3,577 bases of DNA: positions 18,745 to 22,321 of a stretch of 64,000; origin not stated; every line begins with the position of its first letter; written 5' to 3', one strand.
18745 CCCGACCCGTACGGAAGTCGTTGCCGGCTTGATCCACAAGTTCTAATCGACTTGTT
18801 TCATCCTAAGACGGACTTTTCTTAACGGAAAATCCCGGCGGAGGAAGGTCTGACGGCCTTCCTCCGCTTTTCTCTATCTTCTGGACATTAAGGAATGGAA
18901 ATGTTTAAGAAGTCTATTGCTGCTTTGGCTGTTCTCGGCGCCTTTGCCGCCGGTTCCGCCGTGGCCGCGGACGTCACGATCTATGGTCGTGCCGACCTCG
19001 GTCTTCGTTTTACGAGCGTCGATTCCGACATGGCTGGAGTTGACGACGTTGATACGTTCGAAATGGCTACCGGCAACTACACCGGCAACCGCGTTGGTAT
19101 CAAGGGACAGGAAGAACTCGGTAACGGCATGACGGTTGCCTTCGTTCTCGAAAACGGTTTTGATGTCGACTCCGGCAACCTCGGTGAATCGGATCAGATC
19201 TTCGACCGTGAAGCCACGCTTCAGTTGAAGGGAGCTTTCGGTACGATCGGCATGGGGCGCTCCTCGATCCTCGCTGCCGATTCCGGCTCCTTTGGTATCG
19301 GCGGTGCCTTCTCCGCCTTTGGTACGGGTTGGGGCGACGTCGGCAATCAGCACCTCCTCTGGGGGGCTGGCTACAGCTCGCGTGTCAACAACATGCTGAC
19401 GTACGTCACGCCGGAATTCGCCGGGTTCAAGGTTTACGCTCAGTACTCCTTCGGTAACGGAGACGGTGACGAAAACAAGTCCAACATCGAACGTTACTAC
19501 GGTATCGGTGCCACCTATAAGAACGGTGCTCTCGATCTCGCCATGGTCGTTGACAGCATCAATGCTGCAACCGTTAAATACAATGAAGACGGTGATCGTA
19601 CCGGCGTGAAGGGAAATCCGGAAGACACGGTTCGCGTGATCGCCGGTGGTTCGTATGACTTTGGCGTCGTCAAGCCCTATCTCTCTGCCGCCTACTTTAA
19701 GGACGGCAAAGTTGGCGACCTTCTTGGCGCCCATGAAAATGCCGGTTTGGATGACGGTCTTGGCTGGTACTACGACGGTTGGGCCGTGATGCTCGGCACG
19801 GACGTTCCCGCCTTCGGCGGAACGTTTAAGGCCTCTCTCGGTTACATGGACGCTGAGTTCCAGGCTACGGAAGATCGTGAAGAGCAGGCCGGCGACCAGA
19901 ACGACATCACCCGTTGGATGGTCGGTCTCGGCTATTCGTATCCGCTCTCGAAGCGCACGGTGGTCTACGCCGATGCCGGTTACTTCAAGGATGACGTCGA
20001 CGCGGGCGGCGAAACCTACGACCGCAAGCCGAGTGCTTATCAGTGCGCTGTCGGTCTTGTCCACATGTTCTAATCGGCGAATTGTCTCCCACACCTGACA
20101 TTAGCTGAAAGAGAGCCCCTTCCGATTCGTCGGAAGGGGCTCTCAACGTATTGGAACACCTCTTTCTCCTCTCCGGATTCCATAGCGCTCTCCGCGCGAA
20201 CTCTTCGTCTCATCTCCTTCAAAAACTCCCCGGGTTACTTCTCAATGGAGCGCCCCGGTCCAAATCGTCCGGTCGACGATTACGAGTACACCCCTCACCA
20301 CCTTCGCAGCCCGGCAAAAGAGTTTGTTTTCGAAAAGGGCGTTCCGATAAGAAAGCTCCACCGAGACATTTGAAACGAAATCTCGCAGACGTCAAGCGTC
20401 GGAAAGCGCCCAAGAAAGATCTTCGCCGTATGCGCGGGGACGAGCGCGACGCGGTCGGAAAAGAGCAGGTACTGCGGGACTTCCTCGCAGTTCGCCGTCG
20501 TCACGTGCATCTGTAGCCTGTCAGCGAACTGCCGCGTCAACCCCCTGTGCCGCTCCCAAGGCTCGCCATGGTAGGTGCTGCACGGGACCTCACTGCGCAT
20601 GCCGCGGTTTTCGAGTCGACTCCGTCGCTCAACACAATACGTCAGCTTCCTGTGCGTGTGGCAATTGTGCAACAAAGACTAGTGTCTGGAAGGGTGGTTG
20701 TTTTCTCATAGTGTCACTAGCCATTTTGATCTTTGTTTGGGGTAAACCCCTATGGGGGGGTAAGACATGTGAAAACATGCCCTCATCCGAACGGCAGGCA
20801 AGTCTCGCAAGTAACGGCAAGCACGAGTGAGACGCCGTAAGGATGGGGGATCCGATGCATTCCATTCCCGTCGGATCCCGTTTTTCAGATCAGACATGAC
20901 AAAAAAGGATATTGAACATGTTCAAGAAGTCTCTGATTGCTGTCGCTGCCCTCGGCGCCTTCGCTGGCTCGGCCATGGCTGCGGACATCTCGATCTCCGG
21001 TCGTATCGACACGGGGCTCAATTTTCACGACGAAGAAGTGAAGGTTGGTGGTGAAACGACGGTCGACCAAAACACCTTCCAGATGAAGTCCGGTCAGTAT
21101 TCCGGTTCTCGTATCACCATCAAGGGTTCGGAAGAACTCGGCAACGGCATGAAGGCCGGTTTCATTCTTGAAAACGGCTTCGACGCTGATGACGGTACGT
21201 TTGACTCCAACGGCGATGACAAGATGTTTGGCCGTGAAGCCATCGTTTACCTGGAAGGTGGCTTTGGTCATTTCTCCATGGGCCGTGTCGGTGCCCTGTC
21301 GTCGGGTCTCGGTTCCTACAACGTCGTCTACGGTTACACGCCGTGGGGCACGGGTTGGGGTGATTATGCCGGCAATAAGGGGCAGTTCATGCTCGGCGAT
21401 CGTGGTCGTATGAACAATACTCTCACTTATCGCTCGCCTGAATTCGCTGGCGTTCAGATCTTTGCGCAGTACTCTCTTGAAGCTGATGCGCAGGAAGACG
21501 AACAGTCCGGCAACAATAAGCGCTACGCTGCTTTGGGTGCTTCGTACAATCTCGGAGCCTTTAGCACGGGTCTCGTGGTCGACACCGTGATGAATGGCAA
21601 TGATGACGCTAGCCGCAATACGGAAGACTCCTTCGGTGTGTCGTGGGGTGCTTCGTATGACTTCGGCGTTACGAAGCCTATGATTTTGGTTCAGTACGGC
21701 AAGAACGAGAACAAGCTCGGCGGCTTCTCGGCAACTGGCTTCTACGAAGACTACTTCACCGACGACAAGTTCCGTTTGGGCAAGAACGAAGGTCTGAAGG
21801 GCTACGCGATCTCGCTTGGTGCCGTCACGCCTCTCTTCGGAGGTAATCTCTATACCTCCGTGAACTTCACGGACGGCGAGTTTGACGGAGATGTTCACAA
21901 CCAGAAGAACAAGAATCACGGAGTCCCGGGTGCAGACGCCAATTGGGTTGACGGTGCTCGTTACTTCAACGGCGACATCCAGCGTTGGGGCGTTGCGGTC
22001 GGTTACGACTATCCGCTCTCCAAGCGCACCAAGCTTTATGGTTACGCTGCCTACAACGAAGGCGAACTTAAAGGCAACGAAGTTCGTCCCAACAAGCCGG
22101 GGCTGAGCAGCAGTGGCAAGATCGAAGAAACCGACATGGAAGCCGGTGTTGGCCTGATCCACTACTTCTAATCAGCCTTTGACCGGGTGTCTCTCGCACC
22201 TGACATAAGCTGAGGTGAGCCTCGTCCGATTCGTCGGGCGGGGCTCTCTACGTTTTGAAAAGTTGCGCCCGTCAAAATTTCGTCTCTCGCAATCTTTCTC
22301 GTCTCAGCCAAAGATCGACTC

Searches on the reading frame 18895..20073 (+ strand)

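Call 13: search_protein_families(library=pfam, proteins=[window:18895-20073:+])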
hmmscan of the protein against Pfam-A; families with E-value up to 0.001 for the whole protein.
window:18895-20073:+ (392 aa): 2 families
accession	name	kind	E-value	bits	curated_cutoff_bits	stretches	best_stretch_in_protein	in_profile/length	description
PF13609.12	Porin_4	-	4.7e-45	155.2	27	1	10-367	1-308/310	Gram-negative porin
PF00267.27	Porin_1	-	1.5e-12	48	23.7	1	58-213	24-176/337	Gram-negative porin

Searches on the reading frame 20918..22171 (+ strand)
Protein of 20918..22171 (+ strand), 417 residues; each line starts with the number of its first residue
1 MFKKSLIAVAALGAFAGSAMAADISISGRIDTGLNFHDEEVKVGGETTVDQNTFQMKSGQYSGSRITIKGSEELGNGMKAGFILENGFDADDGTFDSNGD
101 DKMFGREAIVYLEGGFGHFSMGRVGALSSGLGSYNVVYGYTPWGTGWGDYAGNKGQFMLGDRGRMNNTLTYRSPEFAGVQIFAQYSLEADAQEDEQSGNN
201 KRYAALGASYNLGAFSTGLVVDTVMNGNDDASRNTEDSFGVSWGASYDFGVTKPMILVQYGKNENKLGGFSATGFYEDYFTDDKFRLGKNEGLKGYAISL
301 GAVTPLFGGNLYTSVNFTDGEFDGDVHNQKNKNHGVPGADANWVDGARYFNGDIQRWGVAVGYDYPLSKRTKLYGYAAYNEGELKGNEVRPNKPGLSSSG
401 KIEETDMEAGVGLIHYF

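Call 13: search_protein_families(library=pfam, proteins=[window:20918-22171:+])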
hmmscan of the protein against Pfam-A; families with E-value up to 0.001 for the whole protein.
window:20918-22171:+ (417 aa): 2 families
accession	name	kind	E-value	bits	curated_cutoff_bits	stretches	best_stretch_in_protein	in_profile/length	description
PF13609.12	Porin_4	-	1.4e-42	147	27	1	8-382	1-307/310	Gram-negative porin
PF00267.27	Porin_1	-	1.5e-08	34.9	23.7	1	38-251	7-175/337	Gram-negative porin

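Call 18: find_encoding_contigs(protein=window:20918-22171:+, flank=1500, max_places=10)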
Protein window:20918-22171:+ (417 aa): 11 contigs read that carry it; 8 places shown.
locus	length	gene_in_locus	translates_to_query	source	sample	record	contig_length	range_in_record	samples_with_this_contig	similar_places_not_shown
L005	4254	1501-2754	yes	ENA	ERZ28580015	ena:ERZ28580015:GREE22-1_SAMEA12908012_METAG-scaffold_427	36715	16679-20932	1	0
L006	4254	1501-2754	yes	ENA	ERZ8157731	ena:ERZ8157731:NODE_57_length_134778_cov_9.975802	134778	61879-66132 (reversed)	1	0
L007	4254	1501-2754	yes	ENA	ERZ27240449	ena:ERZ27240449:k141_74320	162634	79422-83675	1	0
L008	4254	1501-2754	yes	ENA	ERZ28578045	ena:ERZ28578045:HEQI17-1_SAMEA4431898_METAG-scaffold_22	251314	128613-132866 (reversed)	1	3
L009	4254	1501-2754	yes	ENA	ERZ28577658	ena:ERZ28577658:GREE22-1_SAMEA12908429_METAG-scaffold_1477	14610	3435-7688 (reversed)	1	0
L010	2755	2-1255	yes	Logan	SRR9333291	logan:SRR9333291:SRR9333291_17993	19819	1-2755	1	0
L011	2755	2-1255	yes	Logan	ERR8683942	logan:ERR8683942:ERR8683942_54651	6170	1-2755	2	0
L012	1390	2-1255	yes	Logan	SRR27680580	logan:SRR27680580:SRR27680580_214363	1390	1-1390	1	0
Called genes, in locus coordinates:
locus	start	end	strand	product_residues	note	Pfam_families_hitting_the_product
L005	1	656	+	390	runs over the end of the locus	PF13609:Porin_4, PF00267:Porin_1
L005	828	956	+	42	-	-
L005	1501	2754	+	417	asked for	PF13609:Porin_4, PF00267:Porin_1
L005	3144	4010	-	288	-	-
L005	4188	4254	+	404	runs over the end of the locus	PF13609:Porin_4, PF00267:Porin_1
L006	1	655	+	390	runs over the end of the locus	PF13609:Porin_4, PF00267:Porin_1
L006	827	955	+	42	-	-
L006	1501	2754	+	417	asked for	PF13609:Porin_4, PF00267:Porin_1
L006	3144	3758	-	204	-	-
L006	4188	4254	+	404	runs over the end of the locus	PF13609:Porin_4, PF00267:Porin_1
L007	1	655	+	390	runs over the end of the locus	PF13609:Porin_4, PF00267:Porin_1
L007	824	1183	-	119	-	-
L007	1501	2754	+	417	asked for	PF13609:Porin_4, PF00267:Porin_1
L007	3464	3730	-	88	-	-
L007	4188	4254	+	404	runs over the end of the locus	PF13609:Porin_4, PF00267:Porin_1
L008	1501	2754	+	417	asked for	PF13609:Porin_4, PF00267:Porin_1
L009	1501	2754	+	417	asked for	PF13609:Porin_4, PF00267:Porin_1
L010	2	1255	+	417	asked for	PF13609:Porin_4, PF00267:Porin_1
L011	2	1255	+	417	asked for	PF13609:Porin_4, PF00267:Porin_1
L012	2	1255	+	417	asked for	PF13609:Porin_4, PF00267:Porin_1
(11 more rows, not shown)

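Call 48: search_protein_families(library=pfam, proteins=[L005:3144-4010:-], max_evalue=0.01)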
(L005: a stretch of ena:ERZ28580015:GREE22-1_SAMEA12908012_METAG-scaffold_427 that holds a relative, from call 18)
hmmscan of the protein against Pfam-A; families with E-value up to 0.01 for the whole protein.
L005:3144-4010:- (288 aa): 0 families
